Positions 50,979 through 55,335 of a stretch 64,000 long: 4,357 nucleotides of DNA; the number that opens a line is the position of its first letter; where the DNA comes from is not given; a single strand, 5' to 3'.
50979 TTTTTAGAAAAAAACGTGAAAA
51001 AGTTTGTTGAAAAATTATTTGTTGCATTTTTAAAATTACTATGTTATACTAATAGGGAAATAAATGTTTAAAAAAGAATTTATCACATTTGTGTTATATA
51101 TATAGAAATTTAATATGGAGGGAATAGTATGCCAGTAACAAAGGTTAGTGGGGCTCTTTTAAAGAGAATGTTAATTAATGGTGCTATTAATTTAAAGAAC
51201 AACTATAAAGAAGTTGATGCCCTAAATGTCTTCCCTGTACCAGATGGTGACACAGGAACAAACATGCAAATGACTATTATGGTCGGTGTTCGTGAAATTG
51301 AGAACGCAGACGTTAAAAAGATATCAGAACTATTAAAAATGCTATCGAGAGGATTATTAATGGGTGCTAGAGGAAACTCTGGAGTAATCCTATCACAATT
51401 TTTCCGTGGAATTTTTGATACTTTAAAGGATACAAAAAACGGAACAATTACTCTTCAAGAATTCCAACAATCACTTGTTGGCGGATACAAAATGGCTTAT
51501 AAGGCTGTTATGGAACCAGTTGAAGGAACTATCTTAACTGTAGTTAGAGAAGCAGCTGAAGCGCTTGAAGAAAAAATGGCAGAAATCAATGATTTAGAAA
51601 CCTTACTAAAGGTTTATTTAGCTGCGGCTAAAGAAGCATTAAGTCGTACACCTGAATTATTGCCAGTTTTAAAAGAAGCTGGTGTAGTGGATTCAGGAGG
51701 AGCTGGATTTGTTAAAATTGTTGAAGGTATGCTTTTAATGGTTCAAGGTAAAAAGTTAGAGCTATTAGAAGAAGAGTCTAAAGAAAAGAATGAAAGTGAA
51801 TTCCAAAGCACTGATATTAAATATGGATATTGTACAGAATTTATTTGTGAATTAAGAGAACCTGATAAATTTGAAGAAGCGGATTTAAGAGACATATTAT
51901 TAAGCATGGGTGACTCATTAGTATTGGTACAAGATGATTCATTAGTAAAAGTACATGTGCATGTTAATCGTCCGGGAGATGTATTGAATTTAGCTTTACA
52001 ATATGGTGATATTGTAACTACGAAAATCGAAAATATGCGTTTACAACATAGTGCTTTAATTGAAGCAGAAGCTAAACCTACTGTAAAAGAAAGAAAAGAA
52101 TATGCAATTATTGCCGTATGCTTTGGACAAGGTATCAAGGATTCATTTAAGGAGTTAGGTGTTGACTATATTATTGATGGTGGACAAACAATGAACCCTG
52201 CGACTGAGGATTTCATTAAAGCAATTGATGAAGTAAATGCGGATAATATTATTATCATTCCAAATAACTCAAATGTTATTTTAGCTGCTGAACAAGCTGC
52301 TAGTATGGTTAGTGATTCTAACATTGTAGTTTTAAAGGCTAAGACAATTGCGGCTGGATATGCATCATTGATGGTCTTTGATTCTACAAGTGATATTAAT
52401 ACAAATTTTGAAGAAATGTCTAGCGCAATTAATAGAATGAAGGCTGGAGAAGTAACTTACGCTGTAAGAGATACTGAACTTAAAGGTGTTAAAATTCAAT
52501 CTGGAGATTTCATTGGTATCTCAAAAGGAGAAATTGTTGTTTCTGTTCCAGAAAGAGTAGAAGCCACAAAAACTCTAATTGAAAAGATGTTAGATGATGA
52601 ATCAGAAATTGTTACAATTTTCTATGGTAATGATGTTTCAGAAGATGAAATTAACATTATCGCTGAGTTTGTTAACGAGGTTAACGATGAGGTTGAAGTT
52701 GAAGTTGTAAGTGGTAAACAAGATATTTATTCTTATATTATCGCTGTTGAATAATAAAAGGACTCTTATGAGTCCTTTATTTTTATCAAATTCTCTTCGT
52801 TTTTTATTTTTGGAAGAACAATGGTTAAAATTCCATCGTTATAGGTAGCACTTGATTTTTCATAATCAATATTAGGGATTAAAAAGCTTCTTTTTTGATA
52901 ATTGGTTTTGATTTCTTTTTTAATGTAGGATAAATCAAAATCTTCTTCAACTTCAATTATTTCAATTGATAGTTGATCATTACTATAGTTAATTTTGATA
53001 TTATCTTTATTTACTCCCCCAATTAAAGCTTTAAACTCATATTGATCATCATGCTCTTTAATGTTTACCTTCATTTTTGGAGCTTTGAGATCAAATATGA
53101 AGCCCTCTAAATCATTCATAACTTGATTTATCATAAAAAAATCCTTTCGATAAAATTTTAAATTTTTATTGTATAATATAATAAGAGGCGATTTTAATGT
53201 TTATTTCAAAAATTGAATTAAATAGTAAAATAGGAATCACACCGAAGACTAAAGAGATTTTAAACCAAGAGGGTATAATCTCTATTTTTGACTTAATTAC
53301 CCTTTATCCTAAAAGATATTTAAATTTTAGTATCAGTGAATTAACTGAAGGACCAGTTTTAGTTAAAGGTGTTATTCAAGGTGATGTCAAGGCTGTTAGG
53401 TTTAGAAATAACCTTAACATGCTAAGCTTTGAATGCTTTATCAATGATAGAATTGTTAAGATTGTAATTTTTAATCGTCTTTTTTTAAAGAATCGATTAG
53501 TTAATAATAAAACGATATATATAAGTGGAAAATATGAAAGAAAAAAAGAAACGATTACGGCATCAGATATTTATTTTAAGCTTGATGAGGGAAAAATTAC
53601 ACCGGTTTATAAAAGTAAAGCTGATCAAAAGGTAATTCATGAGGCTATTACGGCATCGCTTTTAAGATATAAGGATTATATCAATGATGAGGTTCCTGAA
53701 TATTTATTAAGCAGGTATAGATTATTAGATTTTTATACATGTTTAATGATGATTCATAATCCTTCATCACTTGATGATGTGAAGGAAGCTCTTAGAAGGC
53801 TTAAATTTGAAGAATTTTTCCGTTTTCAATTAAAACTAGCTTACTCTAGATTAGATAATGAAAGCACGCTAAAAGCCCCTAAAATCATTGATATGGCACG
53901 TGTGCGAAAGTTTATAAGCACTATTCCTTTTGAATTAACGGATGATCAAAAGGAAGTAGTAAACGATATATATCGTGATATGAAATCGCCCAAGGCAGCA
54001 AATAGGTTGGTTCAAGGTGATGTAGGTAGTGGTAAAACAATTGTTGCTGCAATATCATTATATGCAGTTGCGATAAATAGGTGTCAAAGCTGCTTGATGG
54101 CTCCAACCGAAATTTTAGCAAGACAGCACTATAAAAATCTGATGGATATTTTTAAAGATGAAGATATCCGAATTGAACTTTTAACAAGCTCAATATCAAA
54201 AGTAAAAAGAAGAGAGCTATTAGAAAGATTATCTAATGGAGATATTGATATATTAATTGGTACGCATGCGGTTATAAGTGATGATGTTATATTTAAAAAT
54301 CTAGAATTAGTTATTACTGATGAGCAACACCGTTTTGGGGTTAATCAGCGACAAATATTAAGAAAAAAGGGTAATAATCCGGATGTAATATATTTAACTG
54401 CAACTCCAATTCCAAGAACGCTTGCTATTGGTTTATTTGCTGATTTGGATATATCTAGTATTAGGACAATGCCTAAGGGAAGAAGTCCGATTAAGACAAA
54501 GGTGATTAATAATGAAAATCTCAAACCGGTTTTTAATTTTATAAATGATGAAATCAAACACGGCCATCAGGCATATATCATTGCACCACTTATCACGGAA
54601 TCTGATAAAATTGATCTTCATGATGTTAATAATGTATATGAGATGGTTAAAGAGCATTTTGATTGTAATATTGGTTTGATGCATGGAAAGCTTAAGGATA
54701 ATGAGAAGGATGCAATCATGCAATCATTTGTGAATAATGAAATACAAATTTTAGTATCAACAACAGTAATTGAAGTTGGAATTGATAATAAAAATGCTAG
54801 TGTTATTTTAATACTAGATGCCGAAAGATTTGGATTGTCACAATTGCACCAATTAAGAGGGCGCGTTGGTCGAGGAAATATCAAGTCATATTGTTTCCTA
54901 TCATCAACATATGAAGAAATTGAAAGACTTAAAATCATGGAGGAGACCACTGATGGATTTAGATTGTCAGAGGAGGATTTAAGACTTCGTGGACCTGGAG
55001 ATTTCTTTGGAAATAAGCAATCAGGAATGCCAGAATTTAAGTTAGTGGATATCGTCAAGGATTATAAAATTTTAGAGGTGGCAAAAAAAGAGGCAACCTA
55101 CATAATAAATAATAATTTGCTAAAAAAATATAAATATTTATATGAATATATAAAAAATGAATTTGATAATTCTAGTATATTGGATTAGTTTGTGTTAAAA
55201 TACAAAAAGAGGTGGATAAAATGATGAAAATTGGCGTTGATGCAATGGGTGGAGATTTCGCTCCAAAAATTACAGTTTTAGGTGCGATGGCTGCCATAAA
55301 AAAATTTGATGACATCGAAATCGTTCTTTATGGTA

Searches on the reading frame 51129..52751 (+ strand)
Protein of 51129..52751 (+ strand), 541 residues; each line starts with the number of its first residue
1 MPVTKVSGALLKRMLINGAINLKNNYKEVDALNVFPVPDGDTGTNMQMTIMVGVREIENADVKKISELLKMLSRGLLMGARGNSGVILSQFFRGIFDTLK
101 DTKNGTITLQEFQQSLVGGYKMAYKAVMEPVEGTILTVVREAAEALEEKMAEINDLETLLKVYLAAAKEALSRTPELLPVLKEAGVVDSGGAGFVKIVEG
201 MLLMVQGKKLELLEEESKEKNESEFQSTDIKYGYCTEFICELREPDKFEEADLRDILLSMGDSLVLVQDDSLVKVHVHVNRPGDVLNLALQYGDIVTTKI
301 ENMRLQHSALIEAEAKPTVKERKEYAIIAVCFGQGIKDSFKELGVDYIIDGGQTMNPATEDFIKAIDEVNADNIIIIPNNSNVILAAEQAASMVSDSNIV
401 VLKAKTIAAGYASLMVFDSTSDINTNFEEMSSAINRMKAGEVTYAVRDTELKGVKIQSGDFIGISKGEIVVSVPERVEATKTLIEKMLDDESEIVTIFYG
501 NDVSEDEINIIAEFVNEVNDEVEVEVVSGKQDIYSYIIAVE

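Call 74: search_protein_families(library=pfam, proteins=[window:51129-52751:+], max_evalue=0.00001)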
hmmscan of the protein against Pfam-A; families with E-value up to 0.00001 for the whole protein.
window:51129-52751:+ (541 aa): 3 families
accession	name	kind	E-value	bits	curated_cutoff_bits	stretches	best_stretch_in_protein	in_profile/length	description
PF13684.11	FakA-like_C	-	9.5e-78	260.9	23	1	326-541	1-216/216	Fatty acid kinase subunit A-like, C-terminal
PF02734.22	Dak2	-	3.4e-43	148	27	1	36-202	1-173/174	DAK2 domain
PF21645.3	FakA-like_M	-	1.7e-29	101.9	24.9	1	231-308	1-78/80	Fatty acid kinase subunit A-like, middle domain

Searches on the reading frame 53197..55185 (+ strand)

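Call 74: search_protein_families(library=pfam, proteins=[window:53197-55185:+], max_evalue=0.00001)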
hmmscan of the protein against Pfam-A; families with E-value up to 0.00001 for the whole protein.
window:53197-55185:+ (663 aa): 4 families
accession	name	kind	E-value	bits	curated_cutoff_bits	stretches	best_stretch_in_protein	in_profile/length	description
PF00270.35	DEAD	-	6.6e-25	88.2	26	1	248-408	1-163/167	DEAD/DEAH box helicase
PF00271.37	Helicase_C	-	2.6e-23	82.8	23.5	1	449-560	6-109/110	Helicase conserved C-terminal domain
PF19833.4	RecG_dom3_C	-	3.3e-13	49.9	26.8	1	584-640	1-58/87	ATP-dependent DNA helicase RecG, domain 3, C-terminal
PF04851.21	ResIII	-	6.8e-13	49.3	22.5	1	245-404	2-162/164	Type III restriction enzyme, res subunit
